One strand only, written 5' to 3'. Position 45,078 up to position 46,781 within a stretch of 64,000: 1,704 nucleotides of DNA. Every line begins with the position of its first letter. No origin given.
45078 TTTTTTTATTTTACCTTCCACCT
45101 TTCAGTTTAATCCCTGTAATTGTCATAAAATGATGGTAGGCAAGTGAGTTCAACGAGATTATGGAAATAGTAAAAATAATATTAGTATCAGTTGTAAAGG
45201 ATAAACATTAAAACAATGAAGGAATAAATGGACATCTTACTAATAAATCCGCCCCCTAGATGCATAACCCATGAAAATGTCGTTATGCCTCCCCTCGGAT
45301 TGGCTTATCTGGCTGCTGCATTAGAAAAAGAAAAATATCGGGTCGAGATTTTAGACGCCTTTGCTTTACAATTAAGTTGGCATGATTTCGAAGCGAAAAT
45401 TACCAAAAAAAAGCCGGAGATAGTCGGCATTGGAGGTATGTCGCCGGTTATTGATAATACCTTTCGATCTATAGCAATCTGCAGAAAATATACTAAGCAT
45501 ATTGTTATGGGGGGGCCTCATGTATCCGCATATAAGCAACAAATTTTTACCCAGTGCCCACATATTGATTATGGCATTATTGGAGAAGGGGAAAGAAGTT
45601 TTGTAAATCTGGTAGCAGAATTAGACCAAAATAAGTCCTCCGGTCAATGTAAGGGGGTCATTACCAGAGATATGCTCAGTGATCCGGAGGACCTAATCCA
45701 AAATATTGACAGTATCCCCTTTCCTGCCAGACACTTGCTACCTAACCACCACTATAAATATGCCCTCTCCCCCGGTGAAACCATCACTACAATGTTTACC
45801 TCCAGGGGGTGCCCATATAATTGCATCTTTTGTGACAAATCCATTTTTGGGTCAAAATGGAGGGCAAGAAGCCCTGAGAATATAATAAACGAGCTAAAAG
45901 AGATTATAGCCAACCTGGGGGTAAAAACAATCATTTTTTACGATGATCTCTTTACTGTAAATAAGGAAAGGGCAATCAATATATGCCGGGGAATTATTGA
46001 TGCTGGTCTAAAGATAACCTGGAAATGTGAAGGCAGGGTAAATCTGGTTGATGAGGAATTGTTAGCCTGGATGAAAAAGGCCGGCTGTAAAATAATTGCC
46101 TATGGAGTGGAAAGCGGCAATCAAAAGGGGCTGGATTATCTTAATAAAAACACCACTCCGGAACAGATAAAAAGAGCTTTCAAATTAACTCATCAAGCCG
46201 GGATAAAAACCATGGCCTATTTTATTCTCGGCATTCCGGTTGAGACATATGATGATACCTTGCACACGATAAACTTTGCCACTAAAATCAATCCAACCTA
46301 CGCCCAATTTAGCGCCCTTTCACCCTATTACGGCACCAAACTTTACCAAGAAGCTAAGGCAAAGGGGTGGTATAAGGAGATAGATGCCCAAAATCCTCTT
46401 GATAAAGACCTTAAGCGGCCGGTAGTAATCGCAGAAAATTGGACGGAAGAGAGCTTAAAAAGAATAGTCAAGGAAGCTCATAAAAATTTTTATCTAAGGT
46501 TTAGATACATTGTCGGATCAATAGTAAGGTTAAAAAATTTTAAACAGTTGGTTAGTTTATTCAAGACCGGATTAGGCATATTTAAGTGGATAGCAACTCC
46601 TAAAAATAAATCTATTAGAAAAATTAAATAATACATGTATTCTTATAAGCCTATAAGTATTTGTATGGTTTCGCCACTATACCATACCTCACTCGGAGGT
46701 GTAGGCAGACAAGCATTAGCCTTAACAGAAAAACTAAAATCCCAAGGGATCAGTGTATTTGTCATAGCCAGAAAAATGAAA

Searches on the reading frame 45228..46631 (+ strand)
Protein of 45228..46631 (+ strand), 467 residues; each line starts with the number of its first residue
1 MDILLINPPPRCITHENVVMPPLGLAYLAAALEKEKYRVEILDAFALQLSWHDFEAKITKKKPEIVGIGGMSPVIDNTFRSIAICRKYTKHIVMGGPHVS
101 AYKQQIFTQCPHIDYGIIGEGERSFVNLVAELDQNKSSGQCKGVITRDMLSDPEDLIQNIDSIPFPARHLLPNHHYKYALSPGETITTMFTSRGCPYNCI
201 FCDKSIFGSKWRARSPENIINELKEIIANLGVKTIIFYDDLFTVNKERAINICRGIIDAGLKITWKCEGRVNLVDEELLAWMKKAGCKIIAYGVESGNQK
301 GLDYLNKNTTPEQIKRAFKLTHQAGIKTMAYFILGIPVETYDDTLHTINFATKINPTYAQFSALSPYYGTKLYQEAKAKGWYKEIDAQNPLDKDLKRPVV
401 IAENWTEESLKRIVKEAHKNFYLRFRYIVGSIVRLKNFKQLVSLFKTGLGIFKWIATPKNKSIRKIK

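Call 77: search_protein_families(library=pfam, proteins=[window:45228-46631:+], max_evalue=0.001)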
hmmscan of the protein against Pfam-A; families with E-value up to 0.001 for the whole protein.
window:45228-46631:+ (467 aa): 2 families
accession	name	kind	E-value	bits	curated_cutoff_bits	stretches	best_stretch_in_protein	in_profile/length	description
PF04055.27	Radical_SAM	-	9.5e-28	97.9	29.5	1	191-351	3-166/166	Radical SAM superfamily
PF02310.24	B12-binding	-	4.3e-19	69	32.1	1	19-128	11-120/121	B12 binding domain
